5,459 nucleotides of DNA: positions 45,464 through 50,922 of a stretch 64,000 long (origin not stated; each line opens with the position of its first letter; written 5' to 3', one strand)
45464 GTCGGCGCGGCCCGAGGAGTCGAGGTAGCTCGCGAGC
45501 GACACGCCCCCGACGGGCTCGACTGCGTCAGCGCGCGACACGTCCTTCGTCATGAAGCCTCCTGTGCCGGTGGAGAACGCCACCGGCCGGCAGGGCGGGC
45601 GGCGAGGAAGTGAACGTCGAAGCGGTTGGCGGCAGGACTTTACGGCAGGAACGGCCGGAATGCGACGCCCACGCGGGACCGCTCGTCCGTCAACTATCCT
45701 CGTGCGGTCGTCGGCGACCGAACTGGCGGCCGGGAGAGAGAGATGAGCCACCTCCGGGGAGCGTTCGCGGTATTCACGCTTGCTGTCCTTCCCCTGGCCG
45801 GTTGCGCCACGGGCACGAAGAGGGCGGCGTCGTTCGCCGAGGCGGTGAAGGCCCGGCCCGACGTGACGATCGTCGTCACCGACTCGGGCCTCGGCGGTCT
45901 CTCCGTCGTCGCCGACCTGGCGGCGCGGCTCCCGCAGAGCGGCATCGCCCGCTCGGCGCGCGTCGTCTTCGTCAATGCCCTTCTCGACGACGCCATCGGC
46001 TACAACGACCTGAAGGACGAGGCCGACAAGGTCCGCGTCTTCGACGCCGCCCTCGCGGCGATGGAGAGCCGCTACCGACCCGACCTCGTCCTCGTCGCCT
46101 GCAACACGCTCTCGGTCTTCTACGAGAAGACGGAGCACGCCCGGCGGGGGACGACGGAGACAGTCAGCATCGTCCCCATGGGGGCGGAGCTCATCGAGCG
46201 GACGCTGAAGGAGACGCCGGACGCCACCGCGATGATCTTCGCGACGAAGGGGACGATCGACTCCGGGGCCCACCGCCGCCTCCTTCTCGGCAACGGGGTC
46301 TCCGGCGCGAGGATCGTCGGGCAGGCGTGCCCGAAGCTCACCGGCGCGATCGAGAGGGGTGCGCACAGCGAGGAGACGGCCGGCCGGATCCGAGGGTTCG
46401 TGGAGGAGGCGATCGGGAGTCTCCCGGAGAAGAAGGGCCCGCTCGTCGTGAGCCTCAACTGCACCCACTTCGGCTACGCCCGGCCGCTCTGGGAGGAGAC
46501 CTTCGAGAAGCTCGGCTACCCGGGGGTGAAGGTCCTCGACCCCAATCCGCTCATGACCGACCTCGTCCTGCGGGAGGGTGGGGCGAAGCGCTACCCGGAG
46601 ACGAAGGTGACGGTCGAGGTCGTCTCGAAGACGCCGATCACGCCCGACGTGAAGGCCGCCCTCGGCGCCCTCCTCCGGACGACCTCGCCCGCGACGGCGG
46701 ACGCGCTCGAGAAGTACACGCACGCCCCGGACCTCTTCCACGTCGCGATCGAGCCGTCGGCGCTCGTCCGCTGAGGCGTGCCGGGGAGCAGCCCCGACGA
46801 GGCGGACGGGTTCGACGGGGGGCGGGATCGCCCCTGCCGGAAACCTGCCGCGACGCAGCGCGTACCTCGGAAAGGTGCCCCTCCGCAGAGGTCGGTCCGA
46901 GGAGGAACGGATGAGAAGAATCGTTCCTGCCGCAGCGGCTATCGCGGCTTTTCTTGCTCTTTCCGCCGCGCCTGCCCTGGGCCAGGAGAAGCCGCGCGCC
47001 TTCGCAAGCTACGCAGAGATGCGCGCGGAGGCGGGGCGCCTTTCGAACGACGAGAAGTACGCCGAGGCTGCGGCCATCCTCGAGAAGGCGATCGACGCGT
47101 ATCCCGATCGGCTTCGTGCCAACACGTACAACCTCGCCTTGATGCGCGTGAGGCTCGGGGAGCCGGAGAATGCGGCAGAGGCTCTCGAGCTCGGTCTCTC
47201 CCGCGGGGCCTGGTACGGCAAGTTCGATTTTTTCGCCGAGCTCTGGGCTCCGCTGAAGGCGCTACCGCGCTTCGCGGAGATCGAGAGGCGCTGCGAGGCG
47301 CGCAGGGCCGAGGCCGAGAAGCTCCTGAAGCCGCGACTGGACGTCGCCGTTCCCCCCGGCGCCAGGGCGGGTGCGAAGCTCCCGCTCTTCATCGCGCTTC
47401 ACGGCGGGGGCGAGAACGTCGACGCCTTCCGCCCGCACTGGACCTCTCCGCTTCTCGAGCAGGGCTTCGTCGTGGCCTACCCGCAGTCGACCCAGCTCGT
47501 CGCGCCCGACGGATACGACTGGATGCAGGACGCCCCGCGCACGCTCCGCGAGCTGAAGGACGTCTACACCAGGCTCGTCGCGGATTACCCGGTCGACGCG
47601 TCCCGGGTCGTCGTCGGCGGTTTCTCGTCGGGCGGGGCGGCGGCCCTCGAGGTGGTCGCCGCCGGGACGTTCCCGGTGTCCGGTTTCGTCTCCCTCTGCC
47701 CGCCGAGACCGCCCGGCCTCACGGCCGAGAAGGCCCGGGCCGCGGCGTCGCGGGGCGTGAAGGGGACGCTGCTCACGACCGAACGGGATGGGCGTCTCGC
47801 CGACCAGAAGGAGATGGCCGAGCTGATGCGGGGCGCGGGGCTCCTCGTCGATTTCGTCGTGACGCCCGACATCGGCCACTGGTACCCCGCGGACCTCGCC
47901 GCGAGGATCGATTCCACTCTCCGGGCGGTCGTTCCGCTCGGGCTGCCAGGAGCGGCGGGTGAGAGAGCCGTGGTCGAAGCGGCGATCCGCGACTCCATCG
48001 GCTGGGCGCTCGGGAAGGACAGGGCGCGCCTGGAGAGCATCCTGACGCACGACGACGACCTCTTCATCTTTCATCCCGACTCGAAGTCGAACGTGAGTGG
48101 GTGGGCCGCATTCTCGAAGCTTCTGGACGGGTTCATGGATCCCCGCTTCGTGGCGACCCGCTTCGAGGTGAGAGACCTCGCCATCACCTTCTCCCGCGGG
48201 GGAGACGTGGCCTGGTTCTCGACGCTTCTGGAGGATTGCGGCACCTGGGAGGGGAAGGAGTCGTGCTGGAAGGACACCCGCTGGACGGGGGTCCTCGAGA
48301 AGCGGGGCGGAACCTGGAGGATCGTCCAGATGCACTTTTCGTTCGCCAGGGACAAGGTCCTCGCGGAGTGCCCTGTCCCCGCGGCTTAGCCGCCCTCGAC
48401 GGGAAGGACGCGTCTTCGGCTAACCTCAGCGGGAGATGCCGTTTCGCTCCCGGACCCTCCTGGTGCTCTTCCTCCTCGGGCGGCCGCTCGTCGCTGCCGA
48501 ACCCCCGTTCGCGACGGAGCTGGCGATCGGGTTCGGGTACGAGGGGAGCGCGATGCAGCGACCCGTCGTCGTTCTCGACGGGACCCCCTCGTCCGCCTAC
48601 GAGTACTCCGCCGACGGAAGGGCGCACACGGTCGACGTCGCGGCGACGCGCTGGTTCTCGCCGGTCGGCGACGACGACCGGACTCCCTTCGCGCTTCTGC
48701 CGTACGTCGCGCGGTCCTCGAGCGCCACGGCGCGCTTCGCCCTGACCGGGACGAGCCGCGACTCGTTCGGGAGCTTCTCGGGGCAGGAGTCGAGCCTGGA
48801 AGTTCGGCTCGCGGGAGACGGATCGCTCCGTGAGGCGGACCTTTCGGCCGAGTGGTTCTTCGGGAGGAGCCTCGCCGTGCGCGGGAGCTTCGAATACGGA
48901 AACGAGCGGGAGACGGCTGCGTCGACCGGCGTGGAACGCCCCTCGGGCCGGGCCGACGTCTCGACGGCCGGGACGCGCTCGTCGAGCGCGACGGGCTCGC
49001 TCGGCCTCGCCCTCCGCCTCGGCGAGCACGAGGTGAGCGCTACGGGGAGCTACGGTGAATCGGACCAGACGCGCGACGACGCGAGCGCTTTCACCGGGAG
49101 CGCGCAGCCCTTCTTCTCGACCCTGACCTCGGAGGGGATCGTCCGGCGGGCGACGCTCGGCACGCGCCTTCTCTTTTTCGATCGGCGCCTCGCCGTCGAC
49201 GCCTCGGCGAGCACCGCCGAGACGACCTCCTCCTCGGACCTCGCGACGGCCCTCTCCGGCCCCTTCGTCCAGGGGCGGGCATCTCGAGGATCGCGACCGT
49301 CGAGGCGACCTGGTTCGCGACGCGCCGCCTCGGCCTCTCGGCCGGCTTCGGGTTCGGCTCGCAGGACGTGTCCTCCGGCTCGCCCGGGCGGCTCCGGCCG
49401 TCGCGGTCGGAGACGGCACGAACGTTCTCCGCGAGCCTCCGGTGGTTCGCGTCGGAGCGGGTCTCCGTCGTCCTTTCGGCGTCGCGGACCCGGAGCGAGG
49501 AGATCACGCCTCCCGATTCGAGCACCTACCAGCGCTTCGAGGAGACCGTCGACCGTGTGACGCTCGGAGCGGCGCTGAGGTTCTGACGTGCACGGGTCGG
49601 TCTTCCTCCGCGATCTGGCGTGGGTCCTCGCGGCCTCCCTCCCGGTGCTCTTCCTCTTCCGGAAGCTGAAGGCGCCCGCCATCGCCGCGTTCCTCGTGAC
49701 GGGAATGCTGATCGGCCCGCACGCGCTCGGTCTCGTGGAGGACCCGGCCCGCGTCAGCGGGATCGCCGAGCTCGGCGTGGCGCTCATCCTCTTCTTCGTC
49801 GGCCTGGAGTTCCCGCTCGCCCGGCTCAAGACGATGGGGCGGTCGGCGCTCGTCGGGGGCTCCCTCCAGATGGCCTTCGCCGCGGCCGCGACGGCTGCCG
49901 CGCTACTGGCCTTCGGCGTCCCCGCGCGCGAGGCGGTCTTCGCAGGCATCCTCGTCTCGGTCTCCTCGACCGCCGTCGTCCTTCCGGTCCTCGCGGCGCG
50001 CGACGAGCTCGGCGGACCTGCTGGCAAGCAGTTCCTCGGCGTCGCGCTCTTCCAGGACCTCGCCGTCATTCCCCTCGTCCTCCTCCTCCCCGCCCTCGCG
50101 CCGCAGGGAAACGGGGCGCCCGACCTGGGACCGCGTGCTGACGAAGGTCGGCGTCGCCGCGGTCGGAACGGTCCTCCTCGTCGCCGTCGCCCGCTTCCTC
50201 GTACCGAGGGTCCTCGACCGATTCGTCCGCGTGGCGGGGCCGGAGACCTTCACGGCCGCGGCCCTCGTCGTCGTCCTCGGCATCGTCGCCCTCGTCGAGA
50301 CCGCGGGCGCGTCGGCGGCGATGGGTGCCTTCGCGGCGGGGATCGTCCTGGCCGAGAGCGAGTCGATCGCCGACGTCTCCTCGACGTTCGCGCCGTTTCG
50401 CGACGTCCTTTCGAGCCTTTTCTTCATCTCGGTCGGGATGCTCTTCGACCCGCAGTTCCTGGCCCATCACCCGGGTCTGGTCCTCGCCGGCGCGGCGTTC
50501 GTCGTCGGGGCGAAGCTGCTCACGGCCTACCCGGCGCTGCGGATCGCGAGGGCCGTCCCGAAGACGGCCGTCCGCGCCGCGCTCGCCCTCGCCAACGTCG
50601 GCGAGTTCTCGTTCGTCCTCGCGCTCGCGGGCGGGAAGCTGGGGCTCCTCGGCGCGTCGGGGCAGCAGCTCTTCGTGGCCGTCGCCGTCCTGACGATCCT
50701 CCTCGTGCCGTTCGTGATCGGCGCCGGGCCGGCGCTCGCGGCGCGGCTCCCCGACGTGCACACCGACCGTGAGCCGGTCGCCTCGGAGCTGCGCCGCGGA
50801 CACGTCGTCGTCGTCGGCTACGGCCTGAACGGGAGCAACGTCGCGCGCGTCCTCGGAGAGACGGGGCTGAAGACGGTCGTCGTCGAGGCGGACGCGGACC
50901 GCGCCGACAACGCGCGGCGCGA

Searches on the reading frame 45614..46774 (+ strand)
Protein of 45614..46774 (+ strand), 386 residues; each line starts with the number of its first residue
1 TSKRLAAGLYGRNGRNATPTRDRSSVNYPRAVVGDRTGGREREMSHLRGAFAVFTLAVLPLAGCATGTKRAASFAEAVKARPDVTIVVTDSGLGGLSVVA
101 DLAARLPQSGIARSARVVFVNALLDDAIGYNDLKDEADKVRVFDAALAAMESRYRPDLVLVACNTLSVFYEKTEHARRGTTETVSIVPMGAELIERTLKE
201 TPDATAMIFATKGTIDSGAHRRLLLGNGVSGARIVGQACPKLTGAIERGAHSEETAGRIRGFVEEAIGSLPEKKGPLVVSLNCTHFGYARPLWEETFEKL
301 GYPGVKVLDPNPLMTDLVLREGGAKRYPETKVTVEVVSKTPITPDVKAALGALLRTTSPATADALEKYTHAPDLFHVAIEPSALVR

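Call 78: search_protein_families(library=pfam, proteins=[window:45614-46774:+], max_evalue=0.00001)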
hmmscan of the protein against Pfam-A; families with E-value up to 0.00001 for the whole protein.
window:45614-46774:+ (386 aa): 1 family
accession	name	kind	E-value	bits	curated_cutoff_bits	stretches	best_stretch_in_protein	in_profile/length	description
PF01177.27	Asp_Glu_race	-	2.7e-08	34.3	31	1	95-313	9-206/211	Asp/Glu/Hydantoin racemase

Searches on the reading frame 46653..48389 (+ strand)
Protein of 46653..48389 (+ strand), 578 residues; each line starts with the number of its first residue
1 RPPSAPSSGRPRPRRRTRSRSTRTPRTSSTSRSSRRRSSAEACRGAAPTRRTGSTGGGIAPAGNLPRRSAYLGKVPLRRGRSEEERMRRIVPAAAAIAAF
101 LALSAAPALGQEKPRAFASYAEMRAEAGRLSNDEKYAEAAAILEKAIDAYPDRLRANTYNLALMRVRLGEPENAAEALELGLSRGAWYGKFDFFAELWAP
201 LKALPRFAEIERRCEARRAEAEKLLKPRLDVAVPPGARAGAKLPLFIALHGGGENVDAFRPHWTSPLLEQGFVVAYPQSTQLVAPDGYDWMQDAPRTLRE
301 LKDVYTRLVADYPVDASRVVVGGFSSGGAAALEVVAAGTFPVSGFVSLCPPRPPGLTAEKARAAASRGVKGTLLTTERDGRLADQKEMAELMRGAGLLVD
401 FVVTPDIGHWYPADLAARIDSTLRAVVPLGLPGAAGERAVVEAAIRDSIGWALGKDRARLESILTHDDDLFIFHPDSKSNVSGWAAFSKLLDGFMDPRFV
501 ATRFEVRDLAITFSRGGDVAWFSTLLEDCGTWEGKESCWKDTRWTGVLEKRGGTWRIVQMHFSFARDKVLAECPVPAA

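Call 78: search_protein_families(library=pfam, proteins=[window:46653-48389:+], max_evalue=0.00001)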
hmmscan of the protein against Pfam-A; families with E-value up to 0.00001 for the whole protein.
window:46653-48389:+ (578 aa): 1 family
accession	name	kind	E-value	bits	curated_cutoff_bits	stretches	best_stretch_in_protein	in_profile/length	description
PF13474.12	SnoaL_3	-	1.9e-19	70.6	22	1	441-565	1-119/121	SnoaL-like domain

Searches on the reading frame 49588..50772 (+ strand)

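Call 80: search_protein_families(library=pfam, proteins=[window:49588-50772:+], max_evalue=0.001)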
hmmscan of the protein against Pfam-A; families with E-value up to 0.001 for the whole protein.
window:49588-50772:+ (394 aa): 1 family
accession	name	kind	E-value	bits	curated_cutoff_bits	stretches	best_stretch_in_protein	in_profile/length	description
PF00999.27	Na_H_Exchanger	-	5.2e-29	101.7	26.2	1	16-176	5-165/375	Sodium/hydrogen exchanger, transmembrane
